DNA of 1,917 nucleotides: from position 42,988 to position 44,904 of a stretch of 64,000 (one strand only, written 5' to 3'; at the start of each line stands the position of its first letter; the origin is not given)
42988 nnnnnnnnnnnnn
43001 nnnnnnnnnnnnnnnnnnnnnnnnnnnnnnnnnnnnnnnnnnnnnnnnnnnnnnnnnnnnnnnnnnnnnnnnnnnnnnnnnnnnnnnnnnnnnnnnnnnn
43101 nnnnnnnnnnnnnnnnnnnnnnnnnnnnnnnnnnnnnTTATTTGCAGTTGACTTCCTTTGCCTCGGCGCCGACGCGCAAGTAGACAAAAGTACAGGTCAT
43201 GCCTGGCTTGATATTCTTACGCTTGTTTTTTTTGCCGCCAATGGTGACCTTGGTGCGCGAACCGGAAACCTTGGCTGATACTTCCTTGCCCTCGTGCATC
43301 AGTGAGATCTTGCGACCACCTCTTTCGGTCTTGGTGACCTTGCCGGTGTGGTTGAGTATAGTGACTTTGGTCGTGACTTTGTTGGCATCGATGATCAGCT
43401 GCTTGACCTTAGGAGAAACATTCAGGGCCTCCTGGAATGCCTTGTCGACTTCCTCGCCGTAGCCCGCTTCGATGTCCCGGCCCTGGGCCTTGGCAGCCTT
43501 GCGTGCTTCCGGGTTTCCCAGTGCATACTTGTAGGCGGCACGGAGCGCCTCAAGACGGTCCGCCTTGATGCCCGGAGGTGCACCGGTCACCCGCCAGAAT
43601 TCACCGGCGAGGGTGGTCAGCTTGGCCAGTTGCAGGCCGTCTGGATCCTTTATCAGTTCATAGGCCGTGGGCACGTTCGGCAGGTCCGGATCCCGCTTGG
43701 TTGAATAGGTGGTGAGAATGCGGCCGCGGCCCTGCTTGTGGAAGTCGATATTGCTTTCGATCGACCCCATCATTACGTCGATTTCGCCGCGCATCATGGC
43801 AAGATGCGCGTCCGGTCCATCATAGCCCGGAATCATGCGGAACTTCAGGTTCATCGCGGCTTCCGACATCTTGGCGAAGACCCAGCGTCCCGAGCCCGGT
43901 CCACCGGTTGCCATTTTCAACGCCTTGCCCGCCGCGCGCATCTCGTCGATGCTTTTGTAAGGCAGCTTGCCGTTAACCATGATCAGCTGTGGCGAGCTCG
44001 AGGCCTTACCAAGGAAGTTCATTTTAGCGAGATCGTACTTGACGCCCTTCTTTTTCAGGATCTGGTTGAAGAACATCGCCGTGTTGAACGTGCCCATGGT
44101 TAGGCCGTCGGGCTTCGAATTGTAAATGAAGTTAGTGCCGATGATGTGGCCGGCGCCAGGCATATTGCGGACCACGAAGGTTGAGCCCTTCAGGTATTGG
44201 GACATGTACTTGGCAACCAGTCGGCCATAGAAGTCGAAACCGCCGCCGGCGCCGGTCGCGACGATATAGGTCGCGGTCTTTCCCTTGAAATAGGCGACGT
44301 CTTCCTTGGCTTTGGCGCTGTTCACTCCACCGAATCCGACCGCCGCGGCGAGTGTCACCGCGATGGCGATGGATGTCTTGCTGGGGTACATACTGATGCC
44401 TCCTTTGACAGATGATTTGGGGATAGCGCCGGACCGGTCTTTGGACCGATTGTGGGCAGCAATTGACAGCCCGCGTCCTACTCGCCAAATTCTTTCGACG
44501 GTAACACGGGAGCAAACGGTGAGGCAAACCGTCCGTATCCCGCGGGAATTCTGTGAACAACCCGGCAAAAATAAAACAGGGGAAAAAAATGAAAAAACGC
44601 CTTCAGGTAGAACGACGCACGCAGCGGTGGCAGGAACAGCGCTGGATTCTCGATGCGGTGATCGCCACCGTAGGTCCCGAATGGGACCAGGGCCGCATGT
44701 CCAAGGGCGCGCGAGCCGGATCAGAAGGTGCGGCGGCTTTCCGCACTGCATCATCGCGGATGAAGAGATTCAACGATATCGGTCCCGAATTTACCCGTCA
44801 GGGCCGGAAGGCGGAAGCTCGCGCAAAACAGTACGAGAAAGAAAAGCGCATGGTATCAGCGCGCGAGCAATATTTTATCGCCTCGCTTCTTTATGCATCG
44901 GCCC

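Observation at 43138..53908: Tandem array of six paralogous TctC/Bug-type periplasmic binding proteins in two subfamilies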

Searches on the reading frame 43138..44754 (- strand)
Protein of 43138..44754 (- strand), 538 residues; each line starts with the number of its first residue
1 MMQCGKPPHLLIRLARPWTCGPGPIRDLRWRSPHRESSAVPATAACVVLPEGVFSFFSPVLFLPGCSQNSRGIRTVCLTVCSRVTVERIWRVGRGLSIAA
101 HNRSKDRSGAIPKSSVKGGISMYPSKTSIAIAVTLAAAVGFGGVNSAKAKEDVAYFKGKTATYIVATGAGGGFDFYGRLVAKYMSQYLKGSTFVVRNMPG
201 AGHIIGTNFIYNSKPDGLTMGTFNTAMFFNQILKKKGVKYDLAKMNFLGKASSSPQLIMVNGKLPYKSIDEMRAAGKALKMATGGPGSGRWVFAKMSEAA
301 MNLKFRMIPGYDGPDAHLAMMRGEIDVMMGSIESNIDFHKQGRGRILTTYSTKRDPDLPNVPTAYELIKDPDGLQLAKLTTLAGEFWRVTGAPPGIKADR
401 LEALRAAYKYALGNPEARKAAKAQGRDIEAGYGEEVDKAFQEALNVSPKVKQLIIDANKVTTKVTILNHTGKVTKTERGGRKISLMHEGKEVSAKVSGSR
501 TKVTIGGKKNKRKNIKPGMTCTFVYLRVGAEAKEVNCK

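Call 3: search_protein_families(library=pfam, proteins=[window:43138-44754:-], max_evalue=0.01)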
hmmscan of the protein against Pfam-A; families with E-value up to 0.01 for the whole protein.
window:43138-44754:- (538 aa): 1 family
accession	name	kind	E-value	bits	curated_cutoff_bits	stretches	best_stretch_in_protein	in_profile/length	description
PF03401.19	TctC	-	4.1e-21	76.1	27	1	178-447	3-265/274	Tripartite tricarboxylate transporter family receptor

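Call 4: search_protein_families(library=ncbifam, proteins=[window:43138-44754:-], max_evalue=0.01)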
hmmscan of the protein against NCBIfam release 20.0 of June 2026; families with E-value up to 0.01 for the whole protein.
window:43138-44754:- (538 aa): 0 families

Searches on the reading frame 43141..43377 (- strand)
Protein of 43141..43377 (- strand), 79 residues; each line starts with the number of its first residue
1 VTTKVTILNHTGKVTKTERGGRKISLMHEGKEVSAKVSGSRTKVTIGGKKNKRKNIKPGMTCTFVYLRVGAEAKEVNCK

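Call 11: search_protein_families(library=pfam, proteins=[window:43141-43377:-], max_evalue=10)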
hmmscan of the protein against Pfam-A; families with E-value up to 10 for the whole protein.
seq(79 aa): 0 families
